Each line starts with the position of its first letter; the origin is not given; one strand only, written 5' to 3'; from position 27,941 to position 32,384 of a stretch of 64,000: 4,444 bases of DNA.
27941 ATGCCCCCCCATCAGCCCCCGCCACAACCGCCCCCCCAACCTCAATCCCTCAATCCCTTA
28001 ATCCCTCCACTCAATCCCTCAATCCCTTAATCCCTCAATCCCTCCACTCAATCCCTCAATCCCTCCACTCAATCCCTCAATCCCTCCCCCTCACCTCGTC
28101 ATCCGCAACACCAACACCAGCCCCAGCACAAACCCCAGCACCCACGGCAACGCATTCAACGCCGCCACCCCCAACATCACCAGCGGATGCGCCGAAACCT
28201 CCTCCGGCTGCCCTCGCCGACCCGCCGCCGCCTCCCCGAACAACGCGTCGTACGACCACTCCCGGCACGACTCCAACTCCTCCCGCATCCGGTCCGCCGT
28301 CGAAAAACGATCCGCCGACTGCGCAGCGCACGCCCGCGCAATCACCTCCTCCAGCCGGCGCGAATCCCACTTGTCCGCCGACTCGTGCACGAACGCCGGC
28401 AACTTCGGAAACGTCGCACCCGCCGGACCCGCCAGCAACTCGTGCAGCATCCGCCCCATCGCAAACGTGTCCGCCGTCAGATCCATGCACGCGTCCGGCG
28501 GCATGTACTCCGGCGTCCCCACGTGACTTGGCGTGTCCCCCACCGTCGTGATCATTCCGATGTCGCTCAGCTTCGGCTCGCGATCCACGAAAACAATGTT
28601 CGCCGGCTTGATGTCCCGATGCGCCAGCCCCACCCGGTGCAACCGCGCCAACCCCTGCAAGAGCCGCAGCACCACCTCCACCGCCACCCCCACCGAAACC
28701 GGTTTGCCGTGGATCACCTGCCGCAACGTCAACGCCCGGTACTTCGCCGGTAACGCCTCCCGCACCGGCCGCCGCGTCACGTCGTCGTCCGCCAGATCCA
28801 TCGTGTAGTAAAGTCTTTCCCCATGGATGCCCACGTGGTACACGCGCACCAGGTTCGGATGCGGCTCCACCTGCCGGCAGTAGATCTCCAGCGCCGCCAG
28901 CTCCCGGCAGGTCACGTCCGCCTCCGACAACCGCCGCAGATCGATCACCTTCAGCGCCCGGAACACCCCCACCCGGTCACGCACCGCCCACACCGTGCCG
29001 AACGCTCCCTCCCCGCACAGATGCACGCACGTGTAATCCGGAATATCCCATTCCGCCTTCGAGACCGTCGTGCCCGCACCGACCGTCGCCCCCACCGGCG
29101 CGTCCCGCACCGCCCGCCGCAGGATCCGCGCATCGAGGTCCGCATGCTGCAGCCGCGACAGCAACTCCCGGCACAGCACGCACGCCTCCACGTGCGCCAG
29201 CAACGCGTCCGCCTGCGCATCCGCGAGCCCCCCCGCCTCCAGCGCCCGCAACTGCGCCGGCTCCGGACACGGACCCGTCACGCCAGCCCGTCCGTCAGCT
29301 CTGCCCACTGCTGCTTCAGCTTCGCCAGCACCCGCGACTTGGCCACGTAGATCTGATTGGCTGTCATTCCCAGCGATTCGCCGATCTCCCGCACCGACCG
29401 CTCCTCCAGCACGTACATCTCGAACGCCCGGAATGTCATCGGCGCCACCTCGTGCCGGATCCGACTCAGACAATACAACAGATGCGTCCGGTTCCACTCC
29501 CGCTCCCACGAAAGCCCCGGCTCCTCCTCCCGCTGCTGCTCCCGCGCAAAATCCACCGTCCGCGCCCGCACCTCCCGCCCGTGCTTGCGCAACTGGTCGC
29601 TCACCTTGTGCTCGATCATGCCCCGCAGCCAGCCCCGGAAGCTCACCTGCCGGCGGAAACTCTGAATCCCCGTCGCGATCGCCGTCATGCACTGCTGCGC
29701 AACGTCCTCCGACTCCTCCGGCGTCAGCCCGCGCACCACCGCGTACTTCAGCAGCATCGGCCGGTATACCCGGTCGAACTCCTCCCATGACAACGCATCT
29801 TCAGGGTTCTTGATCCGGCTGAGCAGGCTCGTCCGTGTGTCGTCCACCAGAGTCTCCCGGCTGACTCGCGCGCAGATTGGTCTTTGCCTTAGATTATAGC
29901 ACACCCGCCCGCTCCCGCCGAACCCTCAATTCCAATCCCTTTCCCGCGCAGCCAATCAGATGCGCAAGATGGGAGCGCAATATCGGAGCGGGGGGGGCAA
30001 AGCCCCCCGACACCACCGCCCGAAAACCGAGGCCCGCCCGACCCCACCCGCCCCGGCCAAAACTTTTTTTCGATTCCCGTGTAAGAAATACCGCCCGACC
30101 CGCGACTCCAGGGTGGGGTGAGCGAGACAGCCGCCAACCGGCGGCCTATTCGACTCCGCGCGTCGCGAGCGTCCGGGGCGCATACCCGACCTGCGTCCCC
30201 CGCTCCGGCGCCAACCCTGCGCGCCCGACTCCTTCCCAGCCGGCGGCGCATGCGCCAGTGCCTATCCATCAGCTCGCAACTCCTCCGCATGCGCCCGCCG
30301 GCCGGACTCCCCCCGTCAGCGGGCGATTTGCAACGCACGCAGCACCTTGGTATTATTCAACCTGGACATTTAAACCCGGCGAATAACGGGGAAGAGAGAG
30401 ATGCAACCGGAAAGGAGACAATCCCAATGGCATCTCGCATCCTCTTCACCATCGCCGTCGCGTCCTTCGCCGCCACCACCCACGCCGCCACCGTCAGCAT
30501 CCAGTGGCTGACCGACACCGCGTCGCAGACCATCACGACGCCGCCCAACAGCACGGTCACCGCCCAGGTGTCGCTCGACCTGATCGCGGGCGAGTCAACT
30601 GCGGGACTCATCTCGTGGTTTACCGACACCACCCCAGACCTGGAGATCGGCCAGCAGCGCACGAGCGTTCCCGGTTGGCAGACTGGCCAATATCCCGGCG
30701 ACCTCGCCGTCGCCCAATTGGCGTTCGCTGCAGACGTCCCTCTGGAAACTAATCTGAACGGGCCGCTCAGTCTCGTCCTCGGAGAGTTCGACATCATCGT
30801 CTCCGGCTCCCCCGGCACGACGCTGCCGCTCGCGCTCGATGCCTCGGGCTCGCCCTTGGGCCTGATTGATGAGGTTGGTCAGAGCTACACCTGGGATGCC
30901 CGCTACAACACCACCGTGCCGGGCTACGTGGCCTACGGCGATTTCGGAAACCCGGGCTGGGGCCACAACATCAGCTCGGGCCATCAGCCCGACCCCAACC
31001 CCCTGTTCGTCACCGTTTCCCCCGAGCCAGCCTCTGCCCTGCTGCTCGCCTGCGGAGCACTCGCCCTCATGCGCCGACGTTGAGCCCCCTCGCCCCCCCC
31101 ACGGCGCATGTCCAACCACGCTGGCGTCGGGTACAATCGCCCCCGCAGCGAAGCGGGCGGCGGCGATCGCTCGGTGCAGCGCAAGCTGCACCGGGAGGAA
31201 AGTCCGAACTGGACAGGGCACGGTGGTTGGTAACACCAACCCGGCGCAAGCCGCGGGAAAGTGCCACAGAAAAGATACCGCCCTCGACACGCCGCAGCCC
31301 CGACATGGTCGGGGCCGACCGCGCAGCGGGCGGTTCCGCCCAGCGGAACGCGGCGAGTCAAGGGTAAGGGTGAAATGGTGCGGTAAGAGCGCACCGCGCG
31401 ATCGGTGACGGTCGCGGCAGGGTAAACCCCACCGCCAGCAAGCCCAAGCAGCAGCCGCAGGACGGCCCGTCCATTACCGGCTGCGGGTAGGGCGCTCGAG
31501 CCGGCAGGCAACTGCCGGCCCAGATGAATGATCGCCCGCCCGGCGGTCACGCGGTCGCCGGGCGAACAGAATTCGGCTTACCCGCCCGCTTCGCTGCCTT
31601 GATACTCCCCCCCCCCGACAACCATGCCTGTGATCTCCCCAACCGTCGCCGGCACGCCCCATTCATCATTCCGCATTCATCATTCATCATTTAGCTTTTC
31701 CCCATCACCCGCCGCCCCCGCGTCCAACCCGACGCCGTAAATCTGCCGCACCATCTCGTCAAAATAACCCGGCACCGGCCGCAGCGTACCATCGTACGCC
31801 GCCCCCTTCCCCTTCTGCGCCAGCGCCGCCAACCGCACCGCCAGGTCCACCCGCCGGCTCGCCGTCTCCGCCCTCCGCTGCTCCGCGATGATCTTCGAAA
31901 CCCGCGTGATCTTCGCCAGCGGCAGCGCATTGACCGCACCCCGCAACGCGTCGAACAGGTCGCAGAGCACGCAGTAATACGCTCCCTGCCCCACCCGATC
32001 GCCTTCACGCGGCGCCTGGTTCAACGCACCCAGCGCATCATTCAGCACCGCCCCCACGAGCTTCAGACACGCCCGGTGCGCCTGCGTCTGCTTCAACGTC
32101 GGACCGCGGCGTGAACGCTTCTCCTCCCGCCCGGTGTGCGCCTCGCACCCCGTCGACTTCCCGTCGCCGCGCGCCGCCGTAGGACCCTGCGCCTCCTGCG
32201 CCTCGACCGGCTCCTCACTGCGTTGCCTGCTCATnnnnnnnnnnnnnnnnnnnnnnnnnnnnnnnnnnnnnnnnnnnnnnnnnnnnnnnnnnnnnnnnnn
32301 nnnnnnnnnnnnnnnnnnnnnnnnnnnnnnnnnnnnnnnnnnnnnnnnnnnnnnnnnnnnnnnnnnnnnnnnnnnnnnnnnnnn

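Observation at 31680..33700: Self-contained five-gene operon of unrecognisable small proteins, every junction overlapping, at the window centre beside rnpB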

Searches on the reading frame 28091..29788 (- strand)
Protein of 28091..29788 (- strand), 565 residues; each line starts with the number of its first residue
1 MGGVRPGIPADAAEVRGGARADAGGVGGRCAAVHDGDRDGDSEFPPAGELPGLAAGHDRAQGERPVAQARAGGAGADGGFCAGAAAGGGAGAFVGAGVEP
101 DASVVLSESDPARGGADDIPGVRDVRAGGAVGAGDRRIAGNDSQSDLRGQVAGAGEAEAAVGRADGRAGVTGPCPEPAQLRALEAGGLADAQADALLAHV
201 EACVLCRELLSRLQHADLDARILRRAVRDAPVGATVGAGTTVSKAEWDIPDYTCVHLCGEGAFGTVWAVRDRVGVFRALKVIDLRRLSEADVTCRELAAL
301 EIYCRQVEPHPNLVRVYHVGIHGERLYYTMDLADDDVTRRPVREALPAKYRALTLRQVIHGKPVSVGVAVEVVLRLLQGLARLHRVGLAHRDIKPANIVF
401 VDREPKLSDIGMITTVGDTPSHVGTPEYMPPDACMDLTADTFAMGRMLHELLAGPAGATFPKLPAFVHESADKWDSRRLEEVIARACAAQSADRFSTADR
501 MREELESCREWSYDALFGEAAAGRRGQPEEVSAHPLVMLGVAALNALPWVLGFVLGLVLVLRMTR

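Call 100: search_protein_families(library=pfam, proteins=[window:28091-29788:-], max_evalue=0.001)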
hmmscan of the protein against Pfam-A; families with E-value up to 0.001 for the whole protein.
window:28091-29788:- (565 aa): 2 families
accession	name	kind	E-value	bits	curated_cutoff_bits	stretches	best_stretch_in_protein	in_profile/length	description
PF00069.31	Pkinase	-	2.7e-22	79.9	31.7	1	254-454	3-193/263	Protein kinase domain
PF07714.23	PK_Tyr_Ser-Thr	-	1.3e-07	31.7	23.1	1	258-453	7-199/258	Protein tyrosine and serine/threonine kinase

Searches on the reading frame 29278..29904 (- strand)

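Call 100: search_protein_families(library=pfam, proteins=[window:29278-29904:-], max_evalue=0.001)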
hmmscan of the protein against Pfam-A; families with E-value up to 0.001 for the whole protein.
window:29278-29904:- (208 aa): 2 families
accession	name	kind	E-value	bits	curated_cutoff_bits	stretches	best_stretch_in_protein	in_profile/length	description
PF04542.20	Sigma70_r2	-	1.6e-09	37.8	24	1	47-110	5-70/71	Sigma-70 region 2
PF08281.18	Sigma70_r4_2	-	8.6e-05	22.6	25.7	1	159-196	17-54/54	Sigma-70, region 4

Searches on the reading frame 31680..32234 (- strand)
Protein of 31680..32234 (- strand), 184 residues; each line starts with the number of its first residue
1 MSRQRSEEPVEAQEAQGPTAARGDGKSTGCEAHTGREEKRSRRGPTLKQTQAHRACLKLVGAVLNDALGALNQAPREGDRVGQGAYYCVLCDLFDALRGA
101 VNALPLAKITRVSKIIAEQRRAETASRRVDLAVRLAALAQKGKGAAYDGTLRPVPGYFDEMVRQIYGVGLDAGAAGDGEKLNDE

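Call 3: search_protein_families(library=pfam, proteins=[window:31680-32234:-], max_evalue=1)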
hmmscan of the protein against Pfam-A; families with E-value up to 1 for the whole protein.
window:31680-32234:- (184 aa): 1 family
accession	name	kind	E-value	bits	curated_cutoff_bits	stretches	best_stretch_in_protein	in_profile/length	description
PF18464.6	PCSK9_C2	-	0.02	15.3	26.1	1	28-57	26-55/66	Proprotein convertase subtilisin-like/kexin type 9 C-terminal domain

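Call 4: search_protein_families(library=phrogs, proteins=[window:31680-32234:-], max_evalue=1)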
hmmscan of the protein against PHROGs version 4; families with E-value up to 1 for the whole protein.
window:31680-32234:- (184 aa): 2 families
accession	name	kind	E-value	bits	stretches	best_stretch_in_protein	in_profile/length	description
phrog_5536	-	unknown function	0.15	12.8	0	32-103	96-163/172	-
phrog_16032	-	unknown function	0.15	12.4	1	15-66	62-113/331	-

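Call 11: find_homologous_proteins(query=window:31680-32234:-, max_evalue=0.001)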
Query window:31680-32234:- (184 aa): 1 proteins with E <= 0.001 among 937 candidates.
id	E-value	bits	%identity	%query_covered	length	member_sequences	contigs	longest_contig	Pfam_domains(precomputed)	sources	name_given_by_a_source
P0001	1.6e-113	395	100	100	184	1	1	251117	-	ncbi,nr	ncbi:MAG: hypothetical protein H6816_05290 [Phycisphaerales bacterium]|nr:hypothetical protein [Phyc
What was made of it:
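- Tried and rejected: The word-indexed search with P5 found only P5 itself (call 11).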

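Call 12: find_encoding_contigs(protein=P0001, flank=10000, max_places=4)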
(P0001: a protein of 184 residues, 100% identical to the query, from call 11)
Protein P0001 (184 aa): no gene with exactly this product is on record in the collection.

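Call 33: search_protein_families(library=pfam, alignment_id=A2, max_evalue=1)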
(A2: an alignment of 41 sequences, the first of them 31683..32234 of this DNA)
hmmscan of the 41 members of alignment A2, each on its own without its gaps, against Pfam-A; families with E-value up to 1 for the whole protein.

A. member 1, window:31683-32234:- (184 aa): 1 family
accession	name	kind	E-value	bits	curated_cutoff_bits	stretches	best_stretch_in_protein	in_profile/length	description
PF18464.6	PCSK9_C2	-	0.02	15.3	26.1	1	28-57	26-55/66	Proprotein convertase subtilisin-like/kexin type 9 C-terminal domain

B. families by the number of members that match (of 41 scanned): 21 families
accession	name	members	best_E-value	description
PF18464.6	PCSK9_C2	1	0.02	Proprotein convertase subtilisin-like/kexin type 9 C-terminal domain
PF11040.13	DGF-1_C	1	0.023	Dispersed gene family protein 1 C-terminal domain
PF25007.1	DYH2-5-8_CC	1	0.024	Dynein axonemal heavy chain 2/5/8 coiled-coil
PF13518.12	HTH_28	1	0.024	Helix-turn-helix domain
PF05650.16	DUF802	1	0.028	Domain of unknown function (DUF802)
PF07382.16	HC2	1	0.029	Histone H1-like nucleoprotein HC2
PF13384.12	HTH_23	1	0.03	Homeodomain-like domain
PF19825.5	DUF6306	1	0.046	Domain of unknown function (DUF6306)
PF06224.18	AlkZ-like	1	0.05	DNA glycosylase AlkZ-like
PF20031.4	DUF6437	1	0.064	Family of unknown function (DUF6437)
PF24111.1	DUF7386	1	0.065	Family of unknown function (DUF7386)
PF22495.2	HTH_92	1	0.085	RsaL-like HTH domain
PF12005.13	DUF3499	1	0.086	Protein of unknown function (DUF3499)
PF08279.18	HTH_11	1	0.093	HTH domain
PF03371.20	PRP38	1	0.098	PRP38 family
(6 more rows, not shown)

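Call 34: search_protein_families(library=phrogs, alignment_id=A2, max_evalue=1)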
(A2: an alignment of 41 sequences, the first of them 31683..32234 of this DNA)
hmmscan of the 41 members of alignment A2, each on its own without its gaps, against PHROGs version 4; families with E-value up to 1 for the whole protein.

A. member 1, window:31683-32234:- (184 aa): 2 families
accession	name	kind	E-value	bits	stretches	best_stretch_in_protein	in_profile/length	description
phrog_5536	-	unknown function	0.15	12.8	0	32-103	96-163/172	-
phrog_16032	-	unknown function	0.15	12.4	1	15-66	62-113/331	-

B. families by the number of members that match (of 41 scanned): 33 families (the first 25 are shown)
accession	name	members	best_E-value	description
phrog_426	-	2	0.038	terminase small subunit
phrog_31960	-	2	0.2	-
phrog_24882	-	1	0.002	-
phrog_4854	-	1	0.029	-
phrog_34107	-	1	0.03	-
phrog_36872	-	1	0.034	-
phrog_24636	-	1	0.047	head-tail connector protein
phrog_16138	-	1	0.051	-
phrog_25595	-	1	0.059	replication protein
phrog_35392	-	1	0.071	-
phrog_632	-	1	0.083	tellurite resistance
phrog_36589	-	1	0.095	-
phrog_323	-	1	0.11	transcriptional regulator, D5-like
phrog_29844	-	1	0.14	-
phrog_16032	-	1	0.15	-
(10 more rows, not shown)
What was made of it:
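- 31680..32234 (-): P5: 184-aa protein with a charged disordered N-terminus, a helical core and a C-terminal LP..F..VRQIYG motif. It is positionally equivalent to the small terminase gp27 (PF11985/phrog_426), and homology is probable but unproven. The window copy lacks the N-terminal HTH that longer relatives carry. Two members hit phrog_426 (call 34).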

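Call 71: find_homologous_proteins(query=A2, max_evalue=0.001)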
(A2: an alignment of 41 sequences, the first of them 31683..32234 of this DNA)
Query A2 (41 sequences) (184 aa, profile of the alignment): 8 proteins with E <= 0.001 among 8000 candidates.
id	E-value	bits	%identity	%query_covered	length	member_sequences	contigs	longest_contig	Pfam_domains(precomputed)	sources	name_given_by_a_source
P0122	2.6e-49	185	24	64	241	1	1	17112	-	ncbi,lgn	-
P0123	1.5e-41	160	24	70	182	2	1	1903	-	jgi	jgi:hypothetical protein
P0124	3.5e-35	139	38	17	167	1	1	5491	-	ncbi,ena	ncbi:MAG: hypothetical protein AABZ47_12825 [Planctomycetota bacterium]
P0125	4.1e-32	129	46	7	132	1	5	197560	-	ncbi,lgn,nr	ncbi:MAG: hypothetical protein HY287_04245 [Planctomycetes bacterium]|nr:hypothetical protein [Planc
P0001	2.7e-26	110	100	100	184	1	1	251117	-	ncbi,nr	ncbi:MAG: hypothetical protein H6816_05290 [Phycisphaerales bacterium]|nr:hypothetical protein [Phyc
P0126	1.3e-25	108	19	63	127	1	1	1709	-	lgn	-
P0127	7.0e-24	102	46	7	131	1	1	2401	-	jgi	-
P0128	2.2e-22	97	-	-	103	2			-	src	-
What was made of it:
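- Tried and rejected: With the P5 alignment it found only 8 proteins (call 71).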

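Call 81: predict_structure(alignment_id=A5)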
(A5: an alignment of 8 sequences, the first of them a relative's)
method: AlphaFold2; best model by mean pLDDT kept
length: 241 residues; sequences in the alignment: 8
mean_pLDDT: 57.6   pTM: 0.28
mean pLDDT of the five models: 57.6, 57.1, 54.4, 54.2, 52.3
residues with pLDDT >= 90: 0; 70-90: 49; 50-70: 126; < 50: 66
segments of 3 or more residues with pLDDT < 50: 1-3, 15-18, 20-27, 98-111, 138-141, 193-209, 224-230, 234-237
pLDDT, mean of each block of 10 residues (from residue 1): 53 51 49 74 77 62 72 76 78 57 46 52 56 53 54 64 54 55 54 44 45 57 49 51 47
secondary structure, 60 per line:
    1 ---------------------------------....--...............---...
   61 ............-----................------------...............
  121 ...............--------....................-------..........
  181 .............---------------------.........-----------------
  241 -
elements in order: H34-37 H40-54 H58-72 H78-93 H106-135 H144-163 H171-193 H215-223
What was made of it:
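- The P5-family model is of low confidence (call 81).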

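Call 91: fold_search(model_id=the predicted structure, library=viral)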
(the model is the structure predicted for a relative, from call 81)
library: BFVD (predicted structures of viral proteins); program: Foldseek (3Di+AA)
matches with E <= 10: 59; with E <= 0.001: 0
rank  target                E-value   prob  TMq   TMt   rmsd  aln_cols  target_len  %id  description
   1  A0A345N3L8            1.2e-01  0.10  0.13  0.09  27.5       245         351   14  (no name in the UniProt tables at hand)
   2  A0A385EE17            4.1e-01  0.08  0.12  0.14  29.5       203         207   15  Putative terminase small subunit [Caulobacter phage CcrPW]
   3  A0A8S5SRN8            6.5e-01  0.06  0.14  0.10  32.3       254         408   13  Uncharacterized protein [Siphoviridae sp. ctMRT7]
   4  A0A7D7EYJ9            7.9e-01  0.07  0.15  0.12  36.4       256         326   14  Uncharacterized protein [Coleopteran rhabdo-related virus OKIAV20]
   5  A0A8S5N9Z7            9.7e-01  0.10  0.21  0.19  17.1       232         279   13  Uncharacterized protein [Myoviridae sp. ctx322]
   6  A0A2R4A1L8            9.7e-01  0.09  0.11  0.11  17.8       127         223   14  (no name in the UniProt tables at hand)
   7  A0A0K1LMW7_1          1.5e+00  0.06  0.17  0.06  32.6       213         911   16  Tape measure protein [Caulobacter phage Seuss]
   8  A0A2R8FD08            1.9e+00  0.09  0.10  0.21  13.9        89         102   13  Uncharacterized protein (Fragment) [Cedratvirus Zaza IHUMI]
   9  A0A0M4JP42            2.8e+00  0.03  0.16  0.06  34.2       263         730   14  (no name in the UniProt tables at hand)
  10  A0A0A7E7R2            3.2e+00  0.05  0.15  0.04  29.3       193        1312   13  (no name in the UniProt tables at hand)
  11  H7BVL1                3.4e+00  0.06  0.19  0.18  24.5       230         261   17  (no name in the UniProt tables at hand)
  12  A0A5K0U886            3.4e+00  0.03  0.13  0.06  25.1       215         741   14  Lipase-like C-terminal domain-containing protein [Yasminevirus sp. GU-2018]
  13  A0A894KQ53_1          3.4e+00  0.02  0.13  0.05  18.8       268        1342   12  Polyprotein [Feksystermes virus]
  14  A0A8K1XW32            3.4e+00  0.02  0.14  0.04  33.1       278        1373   13  (no name in the UniProt tables at hand)
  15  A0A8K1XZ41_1          3.6e+00  0.02  0.15  0.06  32.2       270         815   14  (no name in the UniProt tables at hand)
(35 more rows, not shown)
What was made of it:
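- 31680..32234 (-): The AF2 model is of low confidence (pLDDT 57.6) and its fold search is uninformative (calls 81, 91).
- Tried and rejected: The AF2 model of a long P5 relative had pLDDT 57.6, and its fold search was meaningless (calls 81, 91).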

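Call 107: search_protein_representatives(alignment_id=A5)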
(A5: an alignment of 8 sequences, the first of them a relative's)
Query: 8 sequences, 186 profile positions. Proteins with E-value up to 0.001 (for the whole library): 309; up to 1e-10: 252; up to 1e-30: 119. The best 150 are listed.
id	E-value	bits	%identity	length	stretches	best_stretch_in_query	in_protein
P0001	1.1e-60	220.9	-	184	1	1-175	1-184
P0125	2.7e-51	190.3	-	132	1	27-162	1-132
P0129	7.2e-51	188.9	-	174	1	12-185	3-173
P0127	1.1e-48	181.8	-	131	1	27-162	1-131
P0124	2.6e-48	180.6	-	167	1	32-174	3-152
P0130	1.2e-45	171.9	-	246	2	39-168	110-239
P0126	2.3e-45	170.9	-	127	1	28-164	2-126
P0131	2.9e-45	170.6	-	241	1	47-165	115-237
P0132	3.4e-45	170.4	-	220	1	20-170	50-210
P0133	1.7e-44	168.1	-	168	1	13-168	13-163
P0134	1.9e-44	168.0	-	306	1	24-170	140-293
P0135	5.7e-44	166.4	-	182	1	33-166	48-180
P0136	6.4e-44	166.2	-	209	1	43-180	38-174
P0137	1.5e-43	165.0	-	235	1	40-167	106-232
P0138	3.5e-43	163.8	-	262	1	44-177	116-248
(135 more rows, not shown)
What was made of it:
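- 31680..32234 (-): The family has 309 representatives at 50% identity, many 220-300 aa (call 107).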

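Call 113: search_solved_structures(query=A2, max_evalue=1)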
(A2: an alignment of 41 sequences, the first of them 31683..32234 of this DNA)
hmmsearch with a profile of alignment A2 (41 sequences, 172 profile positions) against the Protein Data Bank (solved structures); distinct sequences matched with E-value up to 1: 0.
